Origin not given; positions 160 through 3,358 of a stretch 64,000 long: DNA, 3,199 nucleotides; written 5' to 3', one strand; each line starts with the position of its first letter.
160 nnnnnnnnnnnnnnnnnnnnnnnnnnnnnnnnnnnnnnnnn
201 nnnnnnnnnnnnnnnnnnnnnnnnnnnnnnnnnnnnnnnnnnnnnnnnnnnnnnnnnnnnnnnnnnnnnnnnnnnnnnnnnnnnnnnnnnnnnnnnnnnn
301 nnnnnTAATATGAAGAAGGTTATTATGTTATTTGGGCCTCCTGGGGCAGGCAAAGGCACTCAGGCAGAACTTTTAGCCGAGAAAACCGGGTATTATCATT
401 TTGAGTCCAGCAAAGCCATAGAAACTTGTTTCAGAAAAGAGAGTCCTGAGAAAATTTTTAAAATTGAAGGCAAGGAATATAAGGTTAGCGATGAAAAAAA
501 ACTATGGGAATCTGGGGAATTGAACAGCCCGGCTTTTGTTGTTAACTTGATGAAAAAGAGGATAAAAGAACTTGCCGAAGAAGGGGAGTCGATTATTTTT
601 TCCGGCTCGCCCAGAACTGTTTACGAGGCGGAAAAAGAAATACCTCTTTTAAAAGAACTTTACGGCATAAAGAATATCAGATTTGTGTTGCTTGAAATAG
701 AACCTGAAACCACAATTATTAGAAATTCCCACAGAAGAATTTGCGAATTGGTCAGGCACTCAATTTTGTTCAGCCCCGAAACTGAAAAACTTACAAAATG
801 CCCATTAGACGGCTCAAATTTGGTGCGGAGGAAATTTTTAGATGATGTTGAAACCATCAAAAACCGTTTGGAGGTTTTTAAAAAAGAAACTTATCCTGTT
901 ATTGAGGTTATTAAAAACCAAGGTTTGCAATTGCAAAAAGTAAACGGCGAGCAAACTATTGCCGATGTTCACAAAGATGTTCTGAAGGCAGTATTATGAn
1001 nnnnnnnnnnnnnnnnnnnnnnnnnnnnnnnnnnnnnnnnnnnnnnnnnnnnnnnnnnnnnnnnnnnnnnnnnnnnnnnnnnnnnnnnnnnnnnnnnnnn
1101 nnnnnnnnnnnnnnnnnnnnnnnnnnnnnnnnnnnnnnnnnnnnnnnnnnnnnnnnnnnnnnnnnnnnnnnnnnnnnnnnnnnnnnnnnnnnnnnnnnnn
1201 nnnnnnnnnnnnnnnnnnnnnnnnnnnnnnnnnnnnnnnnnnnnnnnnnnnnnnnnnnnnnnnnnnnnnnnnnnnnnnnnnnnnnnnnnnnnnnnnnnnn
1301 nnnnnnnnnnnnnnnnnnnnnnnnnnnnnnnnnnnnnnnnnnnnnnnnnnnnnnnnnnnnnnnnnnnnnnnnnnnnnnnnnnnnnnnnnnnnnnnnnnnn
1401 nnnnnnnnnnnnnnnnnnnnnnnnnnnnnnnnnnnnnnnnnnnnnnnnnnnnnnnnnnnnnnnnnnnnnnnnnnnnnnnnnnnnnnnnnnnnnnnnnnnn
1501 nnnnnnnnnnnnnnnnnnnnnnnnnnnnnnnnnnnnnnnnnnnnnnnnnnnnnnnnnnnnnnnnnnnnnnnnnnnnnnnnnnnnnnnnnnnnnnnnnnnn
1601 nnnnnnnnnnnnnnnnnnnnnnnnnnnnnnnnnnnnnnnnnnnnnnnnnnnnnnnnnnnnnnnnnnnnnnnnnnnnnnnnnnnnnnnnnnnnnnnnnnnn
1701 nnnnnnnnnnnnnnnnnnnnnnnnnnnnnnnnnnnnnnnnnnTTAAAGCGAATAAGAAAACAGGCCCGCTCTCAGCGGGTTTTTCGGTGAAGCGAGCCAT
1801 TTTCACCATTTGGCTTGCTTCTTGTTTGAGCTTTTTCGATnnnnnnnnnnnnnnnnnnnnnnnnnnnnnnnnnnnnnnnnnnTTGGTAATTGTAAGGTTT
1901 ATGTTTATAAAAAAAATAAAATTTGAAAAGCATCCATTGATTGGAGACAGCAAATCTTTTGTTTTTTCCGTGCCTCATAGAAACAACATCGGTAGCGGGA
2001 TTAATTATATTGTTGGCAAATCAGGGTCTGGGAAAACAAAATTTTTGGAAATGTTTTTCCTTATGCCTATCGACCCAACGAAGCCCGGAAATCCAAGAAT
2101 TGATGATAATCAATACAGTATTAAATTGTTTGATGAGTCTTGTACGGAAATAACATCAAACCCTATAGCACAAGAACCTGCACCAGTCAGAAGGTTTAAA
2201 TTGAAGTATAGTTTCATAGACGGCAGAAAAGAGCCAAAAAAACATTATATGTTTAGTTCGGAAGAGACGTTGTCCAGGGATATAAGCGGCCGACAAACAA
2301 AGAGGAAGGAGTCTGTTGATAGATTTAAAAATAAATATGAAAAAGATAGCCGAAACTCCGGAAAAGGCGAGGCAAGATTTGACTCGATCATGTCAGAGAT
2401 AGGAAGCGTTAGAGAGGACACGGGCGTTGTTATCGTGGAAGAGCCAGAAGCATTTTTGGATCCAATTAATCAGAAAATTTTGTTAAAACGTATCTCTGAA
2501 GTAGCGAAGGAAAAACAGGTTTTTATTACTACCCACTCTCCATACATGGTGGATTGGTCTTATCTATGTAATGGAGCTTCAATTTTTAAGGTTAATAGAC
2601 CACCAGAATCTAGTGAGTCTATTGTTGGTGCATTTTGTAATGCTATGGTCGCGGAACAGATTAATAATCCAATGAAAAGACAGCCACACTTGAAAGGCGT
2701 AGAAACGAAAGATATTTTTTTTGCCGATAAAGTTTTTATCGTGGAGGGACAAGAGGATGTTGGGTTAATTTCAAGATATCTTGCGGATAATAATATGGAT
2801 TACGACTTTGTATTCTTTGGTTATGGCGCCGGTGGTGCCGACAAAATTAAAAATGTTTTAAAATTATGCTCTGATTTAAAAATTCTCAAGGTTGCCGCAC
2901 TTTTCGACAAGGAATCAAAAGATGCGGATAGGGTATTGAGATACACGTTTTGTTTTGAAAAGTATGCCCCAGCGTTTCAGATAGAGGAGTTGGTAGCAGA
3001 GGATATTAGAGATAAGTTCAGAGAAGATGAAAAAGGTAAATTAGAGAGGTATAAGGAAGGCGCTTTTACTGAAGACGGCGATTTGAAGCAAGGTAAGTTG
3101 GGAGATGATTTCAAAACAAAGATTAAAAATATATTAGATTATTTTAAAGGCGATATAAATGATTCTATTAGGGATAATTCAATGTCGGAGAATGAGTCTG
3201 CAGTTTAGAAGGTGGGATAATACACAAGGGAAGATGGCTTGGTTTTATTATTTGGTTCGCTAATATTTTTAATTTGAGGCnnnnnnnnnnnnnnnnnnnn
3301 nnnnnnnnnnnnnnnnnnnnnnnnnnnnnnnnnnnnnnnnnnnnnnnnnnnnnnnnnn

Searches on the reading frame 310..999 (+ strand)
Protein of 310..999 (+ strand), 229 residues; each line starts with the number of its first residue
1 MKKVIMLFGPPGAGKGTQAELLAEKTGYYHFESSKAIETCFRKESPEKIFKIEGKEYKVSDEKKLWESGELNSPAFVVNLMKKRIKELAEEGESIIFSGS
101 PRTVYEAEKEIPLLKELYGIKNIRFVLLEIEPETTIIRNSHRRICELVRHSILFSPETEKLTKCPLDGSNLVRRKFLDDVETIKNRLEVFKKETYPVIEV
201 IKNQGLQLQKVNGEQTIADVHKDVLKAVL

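Call 79: search_protein_families(library=pfam, proteins=[window:310-999:+], max_evalue=0.0001)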
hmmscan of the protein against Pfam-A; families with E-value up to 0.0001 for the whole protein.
window:310-999:+ (229 aa): 4 families
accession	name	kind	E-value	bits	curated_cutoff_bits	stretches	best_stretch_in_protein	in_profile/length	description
PF00406.28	ADK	-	8e-19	68.7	26.8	1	7-205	1-150/151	Adenylate kinase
PF13207.12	AAA_17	-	1.6e-10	41.8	27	1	8-138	1-118/136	AAA domain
PF13671.12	AAA_33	-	1.8e-05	25.5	27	1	4-97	1-75/143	AAA domain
PF13238.12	AAA_18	-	2.9e-05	25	29.4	1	5-143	1-112/128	AAA domain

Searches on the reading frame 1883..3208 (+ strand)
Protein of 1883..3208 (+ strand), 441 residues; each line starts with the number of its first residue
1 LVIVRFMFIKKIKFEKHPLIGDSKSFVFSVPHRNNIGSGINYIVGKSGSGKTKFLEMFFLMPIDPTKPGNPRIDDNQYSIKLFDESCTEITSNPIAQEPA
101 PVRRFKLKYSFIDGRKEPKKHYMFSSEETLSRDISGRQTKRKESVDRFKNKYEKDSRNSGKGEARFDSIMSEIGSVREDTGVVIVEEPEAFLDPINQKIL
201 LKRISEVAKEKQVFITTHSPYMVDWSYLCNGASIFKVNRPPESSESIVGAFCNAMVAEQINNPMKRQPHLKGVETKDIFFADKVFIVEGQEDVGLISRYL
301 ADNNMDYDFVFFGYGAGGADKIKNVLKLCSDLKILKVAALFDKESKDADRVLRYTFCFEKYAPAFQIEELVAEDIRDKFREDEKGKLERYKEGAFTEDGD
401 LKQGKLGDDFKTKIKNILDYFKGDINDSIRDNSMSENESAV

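Call 79: search_protein_families(library=pfam, proteins=[window:1883-3208:+], max_evalue=0.0001)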
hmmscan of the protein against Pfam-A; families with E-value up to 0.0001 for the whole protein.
window:1883-3208:+ (441 aa): 5 families
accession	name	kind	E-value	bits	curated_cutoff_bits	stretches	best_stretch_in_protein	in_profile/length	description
PF13175.12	AAA_15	-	5.1e-11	43.2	32.1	1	177-223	326-374/374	AAA ATPase domain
PF13304.12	AAA_21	-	2.1e-10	41.6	27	1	177-224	256-304/304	AAA domain, putative AbiEii toxin, Type IV TA system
PF02463.25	SMC_N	-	2.4e-07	30.8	40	0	181-224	160-203/220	RecF/RecN/SMC N terminal domain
PF20469.4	OLD-like_TOPRIM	-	2.6e-06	28.3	23.2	1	279-342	1-65/67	Overcoming lysogenization defect protein-like, TOPRIM domain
PF13476.12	AAA_23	-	5.3e-05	24.4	27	1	37-177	18-142/201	AAA domain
